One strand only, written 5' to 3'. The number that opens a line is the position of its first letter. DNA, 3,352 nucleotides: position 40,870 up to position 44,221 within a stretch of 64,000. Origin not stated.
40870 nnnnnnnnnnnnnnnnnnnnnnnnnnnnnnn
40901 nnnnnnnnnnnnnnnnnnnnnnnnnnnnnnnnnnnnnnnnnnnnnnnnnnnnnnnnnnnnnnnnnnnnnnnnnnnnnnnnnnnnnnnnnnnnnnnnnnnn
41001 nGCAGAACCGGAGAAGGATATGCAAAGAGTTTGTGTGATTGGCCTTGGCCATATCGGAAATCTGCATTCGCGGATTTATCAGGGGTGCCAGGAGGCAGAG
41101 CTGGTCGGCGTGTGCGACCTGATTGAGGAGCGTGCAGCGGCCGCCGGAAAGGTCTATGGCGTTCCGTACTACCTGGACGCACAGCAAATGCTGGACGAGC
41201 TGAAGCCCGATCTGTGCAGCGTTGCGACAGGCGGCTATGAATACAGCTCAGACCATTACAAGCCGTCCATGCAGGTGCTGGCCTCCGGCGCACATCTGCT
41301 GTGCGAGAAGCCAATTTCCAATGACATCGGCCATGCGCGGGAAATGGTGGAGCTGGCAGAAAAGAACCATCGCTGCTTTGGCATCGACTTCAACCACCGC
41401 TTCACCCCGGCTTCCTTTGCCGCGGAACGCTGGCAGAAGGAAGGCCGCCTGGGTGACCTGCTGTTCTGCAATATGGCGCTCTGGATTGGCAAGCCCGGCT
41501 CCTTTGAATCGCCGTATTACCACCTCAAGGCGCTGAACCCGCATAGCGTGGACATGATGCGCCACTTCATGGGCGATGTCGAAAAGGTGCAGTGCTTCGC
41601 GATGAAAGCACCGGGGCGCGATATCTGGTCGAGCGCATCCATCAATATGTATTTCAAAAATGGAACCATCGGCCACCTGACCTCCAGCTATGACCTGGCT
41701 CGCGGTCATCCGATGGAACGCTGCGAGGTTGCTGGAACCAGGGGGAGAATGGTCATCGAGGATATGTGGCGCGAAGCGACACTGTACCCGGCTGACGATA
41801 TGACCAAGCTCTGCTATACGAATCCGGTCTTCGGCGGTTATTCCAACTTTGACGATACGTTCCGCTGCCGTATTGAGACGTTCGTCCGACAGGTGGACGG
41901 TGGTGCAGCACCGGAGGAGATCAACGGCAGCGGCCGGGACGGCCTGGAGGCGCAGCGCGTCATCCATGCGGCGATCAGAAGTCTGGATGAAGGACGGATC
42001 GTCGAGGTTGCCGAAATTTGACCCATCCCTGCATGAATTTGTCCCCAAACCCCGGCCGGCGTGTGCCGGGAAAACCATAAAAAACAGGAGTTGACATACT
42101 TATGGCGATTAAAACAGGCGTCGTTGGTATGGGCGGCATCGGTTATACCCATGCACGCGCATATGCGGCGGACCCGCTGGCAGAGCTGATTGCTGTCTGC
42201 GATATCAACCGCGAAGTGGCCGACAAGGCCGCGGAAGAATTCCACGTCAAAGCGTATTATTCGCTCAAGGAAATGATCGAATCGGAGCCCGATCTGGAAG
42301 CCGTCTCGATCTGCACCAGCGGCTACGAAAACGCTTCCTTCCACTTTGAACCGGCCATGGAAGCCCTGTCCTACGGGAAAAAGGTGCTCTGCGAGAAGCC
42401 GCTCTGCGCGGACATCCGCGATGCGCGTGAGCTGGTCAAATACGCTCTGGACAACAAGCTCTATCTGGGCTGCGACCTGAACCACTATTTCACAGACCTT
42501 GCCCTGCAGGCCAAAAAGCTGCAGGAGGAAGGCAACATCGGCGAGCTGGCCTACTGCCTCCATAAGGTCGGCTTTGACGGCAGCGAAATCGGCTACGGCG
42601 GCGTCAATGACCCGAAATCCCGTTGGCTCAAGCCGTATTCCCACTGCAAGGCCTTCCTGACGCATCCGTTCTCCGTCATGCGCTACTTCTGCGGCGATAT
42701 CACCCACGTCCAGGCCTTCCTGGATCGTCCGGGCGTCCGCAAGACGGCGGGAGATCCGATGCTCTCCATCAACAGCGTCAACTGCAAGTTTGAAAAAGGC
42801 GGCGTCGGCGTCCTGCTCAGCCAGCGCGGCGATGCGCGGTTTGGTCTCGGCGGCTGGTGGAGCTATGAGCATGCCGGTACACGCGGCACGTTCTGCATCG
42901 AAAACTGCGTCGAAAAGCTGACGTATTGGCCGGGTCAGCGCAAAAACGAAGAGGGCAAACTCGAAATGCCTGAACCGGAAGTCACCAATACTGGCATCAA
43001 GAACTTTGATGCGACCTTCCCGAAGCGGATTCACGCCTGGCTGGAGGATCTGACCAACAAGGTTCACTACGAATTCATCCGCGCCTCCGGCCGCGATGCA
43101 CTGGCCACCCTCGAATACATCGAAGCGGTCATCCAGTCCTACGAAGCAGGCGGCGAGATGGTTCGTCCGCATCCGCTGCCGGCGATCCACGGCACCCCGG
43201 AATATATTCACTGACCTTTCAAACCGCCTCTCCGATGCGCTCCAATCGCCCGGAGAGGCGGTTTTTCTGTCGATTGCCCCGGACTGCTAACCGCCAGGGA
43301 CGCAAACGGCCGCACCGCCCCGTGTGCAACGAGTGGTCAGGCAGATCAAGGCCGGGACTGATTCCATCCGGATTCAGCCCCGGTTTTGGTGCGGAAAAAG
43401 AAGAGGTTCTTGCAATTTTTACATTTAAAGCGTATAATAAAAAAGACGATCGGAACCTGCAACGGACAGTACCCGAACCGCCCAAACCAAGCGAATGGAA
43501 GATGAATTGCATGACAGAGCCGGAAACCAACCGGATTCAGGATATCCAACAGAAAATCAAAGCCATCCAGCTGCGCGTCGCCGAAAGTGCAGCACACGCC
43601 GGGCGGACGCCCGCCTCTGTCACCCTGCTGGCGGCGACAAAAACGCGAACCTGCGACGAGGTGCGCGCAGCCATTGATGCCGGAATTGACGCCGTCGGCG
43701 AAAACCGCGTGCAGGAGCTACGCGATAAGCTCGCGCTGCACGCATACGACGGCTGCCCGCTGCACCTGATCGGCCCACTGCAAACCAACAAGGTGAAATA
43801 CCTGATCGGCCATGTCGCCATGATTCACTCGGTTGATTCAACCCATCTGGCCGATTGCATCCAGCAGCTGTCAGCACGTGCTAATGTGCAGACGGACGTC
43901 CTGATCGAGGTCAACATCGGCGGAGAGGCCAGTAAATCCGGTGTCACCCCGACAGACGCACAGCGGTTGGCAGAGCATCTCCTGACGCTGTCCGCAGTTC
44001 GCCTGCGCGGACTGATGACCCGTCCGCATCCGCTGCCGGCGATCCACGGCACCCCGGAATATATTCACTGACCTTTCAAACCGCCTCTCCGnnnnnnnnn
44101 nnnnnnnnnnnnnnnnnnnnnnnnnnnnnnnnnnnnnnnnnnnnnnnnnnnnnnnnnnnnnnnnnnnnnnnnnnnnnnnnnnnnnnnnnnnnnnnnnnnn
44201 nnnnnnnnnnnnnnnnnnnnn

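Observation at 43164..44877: Perfect 857-bp tandem duplication that builds a second complete transcription unit encoding an in-frame yggS'::oxidoreductase-tail chimera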

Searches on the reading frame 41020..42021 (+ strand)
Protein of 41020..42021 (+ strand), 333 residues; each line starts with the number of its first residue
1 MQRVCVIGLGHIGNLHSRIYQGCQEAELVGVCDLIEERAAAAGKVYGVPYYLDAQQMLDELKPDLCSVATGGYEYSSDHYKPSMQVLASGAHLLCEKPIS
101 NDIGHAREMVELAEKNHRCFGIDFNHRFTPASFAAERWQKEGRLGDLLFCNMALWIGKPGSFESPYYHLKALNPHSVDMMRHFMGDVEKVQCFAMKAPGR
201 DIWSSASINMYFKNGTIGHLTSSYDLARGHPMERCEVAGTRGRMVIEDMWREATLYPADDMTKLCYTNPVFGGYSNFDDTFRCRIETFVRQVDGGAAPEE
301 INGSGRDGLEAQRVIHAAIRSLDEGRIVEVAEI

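Call 7: search_protein_families(library=pfam, proteins=[window:41020-42021:+])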
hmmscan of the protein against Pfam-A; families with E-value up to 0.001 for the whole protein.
window:41020-42021:+ (333 aa): 3 families
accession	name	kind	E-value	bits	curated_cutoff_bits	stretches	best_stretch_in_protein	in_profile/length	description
PF01408.29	GFO_IDH_MocA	-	2.8e-22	80.1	24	1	3-123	2-119/120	Oxidoreductase family, NAD-binding Rossmann fold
PF22725.1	GFO_IDH_MocA_C3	-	1e-12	48.5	27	1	137-244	6-123/124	GFO/IDH/MocA C-terminal domain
PF02894.22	GFO_IDH_MocA_C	-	2.7e-07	31.1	22.9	1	173-330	47-218/218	Oxidoreductase family, C-terminal alpha/beta domain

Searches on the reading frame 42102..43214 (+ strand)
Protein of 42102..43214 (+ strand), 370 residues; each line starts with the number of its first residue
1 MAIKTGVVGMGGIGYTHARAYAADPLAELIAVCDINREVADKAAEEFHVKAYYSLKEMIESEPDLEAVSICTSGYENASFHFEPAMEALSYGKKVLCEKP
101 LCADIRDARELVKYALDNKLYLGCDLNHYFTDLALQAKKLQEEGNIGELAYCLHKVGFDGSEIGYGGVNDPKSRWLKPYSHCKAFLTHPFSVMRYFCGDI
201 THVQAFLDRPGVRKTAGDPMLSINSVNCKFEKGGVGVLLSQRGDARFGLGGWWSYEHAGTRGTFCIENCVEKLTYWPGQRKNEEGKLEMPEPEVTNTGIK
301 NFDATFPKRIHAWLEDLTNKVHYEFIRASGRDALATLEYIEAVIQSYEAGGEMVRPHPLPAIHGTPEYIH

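Call 7: search_protein_families(library=pfam, proteins=[window:42102-43214:+])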
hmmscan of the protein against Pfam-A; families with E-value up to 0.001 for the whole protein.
window:42102-43214:+ (370 aa): 2 families
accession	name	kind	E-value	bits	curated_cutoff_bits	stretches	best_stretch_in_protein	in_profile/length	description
PF01408.29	GFO_IDH_MocA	-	7e-27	94.9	24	1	3-119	1-113/120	Oxidoreductase family, NAD-binding Rossmann fold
PF22725.1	GFO_IDH_MocA_C3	-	0.00042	20.7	27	1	135-263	2-122/124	GFO/IDH/MocA C-terminal domain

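Call 16: find_encoding_contigs(protein=window:42102-43214:+, flank=10000, max_places=10)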
Protein window:42102-43214:+ (370 aa): 8 contigs read that carry it; 8 places shown.
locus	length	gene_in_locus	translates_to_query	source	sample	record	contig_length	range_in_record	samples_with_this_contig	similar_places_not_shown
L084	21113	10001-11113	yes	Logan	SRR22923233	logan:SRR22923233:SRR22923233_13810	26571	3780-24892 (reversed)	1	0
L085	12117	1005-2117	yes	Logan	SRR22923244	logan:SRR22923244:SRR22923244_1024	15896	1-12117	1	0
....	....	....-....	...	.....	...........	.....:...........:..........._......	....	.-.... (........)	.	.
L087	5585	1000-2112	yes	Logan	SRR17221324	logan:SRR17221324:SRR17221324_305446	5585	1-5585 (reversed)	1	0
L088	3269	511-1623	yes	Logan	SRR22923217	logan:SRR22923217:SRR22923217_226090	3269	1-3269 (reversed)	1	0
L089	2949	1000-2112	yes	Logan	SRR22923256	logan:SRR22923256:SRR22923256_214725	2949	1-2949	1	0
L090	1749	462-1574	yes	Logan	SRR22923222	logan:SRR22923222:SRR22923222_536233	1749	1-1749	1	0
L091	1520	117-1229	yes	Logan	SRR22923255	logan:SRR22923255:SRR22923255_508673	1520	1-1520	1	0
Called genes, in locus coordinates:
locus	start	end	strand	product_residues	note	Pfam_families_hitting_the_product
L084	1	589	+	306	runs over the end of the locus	PF02016:Peptidase_S66, PF17676:Peptidase_S66C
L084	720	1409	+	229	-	PF01656:CbiA (weak)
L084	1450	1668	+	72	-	PF14697:Fer4_21 (weak), PF25160:LdpA_Fe-S-bd (faint), PF12837:Fer4_6 (weak), PF13237:Fer4_10 (weak), PF00037:Fer4 (weak), PF12838:Fer4_7 (weak), PF13187:Fer4_9 (weak), PF00037:Fer4 (weak), +3 more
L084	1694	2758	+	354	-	PF01855:POR_N, PF02780:Transketolase_C (weak), PF17147:PFOR_II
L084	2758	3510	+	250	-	PF02775:TPP_enzyme_C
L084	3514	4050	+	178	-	PF01558:POR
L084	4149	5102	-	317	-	PF00056:Ldh_1_N, PF03807:F420_oxidored (weak), PF02866:Ldh_1_C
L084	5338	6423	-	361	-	PF01408:GFO_IDH_MocA, PF22725:GFO_IDH_MocA_C3, PF02894:GFO_IDH_MocA_C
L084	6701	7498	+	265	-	PF01261:AP_endonuc_2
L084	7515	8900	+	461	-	PF00884:Sulfatase, PF01663:Phosphodiest (faint), PF16347:SGSH_C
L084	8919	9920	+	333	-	PF01408:GFO_IDH_MocA, PF22725:GFO_IDH_MocA_C3, PF02894:GFO_IDH_MocA_C (weak)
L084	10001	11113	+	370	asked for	PF01408:GFO_IDH_MocA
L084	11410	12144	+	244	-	PF01168:Ala_racemase_N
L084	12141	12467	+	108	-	PF12647:RNHCP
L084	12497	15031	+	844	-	PF00912:Transgly, PF00905:Transpeptidase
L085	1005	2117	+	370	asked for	PF01408:GFO_IDH_MocA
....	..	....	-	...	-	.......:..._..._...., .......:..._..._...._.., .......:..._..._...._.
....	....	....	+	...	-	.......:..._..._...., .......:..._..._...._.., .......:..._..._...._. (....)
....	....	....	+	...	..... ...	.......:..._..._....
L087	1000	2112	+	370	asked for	PF01408:GFO_IDH_MocA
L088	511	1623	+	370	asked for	PF01408:GFO_IDH_MocA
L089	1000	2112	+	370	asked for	PF01408:GFO_IDH_MocA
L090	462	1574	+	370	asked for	PF01408:GFO_IDH_MocA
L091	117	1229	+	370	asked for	PF01408:GFO_IDH_MocA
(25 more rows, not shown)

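Call 22: search_protein_families(library=ncbifam, proteins=[window:42102-43214:+])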
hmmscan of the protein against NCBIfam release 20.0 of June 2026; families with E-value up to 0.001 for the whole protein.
window:42102-43214:+ (370 aa): 10 families
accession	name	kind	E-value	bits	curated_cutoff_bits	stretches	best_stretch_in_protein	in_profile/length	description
NF040723.1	UDP-GlcNAcDh_Arch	equivalog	2.6e-23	83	450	1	3-150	1-142/302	UDP-N-acetylglucosamine 3-dehydrogenase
TIGR04380.1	myo_inos_iolG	equivalog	3.6e-23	82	355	1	3-350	2-326/330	inositol 2-dehydrogenase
NF052479.1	LevoglcsnDh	equivalog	6.1e-16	58.1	650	1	3-151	4-156/386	levoglucosan dehydrogenase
NF052679.1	InsChiInosDhIolG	equivalog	9.3e-13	47.9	540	1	1-115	1-113/343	bifunctional inositol 2-dehydrogenase/D-chiro-inositol 1-dehydrogenase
NF007574.0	PRK10206.1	equivalog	1e-10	41.2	352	1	38-150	40-147/345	oxidoreductase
NF058561.1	BT_2158_fam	equivalog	1.1e-10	40.7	750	1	7-117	40-145/487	glycoside 3-dehydrogenase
NF041392.1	XylDh_Gfo6_Halo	equivalog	5.1e-09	35.4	350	1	7-149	21-163/350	D-xylose 1-dehydrogenase Gfo6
NF058563.1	BT_2159_fam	equivalog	1.2e-08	34.4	650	1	3-151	1-145/350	disaccharide 3-dehydrogenase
NF008607.0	PRK11579.1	subfamily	1.2e-08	34.3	330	1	3-152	5-148/346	oxidoreductase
NF009830.0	PRK13304.1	equivalog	0.00045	19.8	267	1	3-65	2-64/265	aspartate dehydrogenase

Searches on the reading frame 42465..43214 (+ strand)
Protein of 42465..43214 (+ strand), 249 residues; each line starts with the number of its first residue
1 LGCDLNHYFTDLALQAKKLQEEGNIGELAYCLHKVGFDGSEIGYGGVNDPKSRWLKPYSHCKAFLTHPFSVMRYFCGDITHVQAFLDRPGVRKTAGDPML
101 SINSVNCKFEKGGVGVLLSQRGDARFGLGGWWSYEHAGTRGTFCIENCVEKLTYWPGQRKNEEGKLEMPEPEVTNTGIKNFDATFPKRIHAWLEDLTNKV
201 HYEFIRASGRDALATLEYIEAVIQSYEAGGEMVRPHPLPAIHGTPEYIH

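Call 39: find_encoding_contigs(protein=window:42465-43214:+, flank=1000, max_places=5)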
Protein window:42465-43214:+ (249 aa): 1 contig read that carries it; 1 place shown.
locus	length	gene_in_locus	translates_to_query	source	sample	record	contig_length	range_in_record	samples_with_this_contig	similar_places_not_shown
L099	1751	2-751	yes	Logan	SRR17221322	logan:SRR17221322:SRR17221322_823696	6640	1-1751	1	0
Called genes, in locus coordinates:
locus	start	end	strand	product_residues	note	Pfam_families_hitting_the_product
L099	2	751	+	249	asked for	?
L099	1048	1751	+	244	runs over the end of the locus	PF01168:Ala_racemase_N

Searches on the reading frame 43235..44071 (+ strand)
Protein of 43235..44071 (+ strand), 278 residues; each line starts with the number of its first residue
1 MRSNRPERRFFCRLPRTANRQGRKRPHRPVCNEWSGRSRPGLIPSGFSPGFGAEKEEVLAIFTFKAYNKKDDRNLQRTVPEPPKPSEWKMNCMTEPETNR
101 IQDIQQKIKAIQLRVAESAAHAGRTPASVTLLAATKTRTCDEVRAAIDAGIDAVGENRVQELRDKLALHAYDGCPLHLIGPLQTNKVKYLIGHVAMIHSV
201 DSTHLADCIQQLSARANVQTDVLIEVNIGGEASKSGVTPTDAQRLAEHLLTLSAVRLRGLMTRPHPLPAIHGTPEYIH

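Call 18: find_encoding_contigs(protein=window:43235-44071:+, flank=10000, max_places=10)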
Protein window:43235-44071:+ (278 aa): no gene with exactly this product is on record in the collection.

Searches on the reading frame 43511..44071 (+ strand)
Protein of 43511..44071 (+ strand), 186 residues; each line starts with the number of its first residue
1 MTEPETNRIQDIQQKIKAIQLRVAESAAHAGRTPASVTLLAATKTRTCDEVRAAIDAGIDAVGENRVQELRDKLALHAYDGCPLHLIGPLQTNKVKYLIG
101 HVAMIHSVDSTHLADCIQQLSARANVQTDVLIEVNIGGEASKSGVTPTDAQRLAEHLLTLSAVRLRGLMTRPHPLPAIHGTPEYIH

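Call 7: search_protein_families(library=pfam, proteins=[window:43511-44071:+])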
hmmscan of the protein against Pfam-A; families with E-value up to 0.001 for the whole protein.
window:43511-44071:+ (186 aa): 1 family
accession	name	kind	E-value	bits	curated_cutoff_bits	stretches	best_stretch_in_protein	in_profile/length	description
PF01168.26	Ala_racemase_N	-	3.4e-12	47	24.1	1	39-170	23-154/220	Alanine racemase, N-terminal domain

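Call 9: find_encoding_contigs(protein=window:43511-44071:+, flank=6000, max_places=10)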
Protein window:43511-44071:+ (186 aa): no gene with exactly this product is on record in the collection.

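Call 22: search_protein_families(library=ncbifam, proteins=[window:43511-44071:+])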
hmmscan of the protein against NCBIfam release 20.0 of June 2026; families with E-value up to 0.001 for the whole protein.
window:43511-44071:+ (186 aa): 1 family
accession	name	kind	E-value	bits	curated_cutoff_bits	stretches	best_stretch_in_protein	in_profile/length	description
TIGR00044.1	TIGR00044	hypoth_equivalog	2.9e-33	115.4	106.25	1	10-172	2-165/229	YggS family pyridoxal phosphate-dependent enzyme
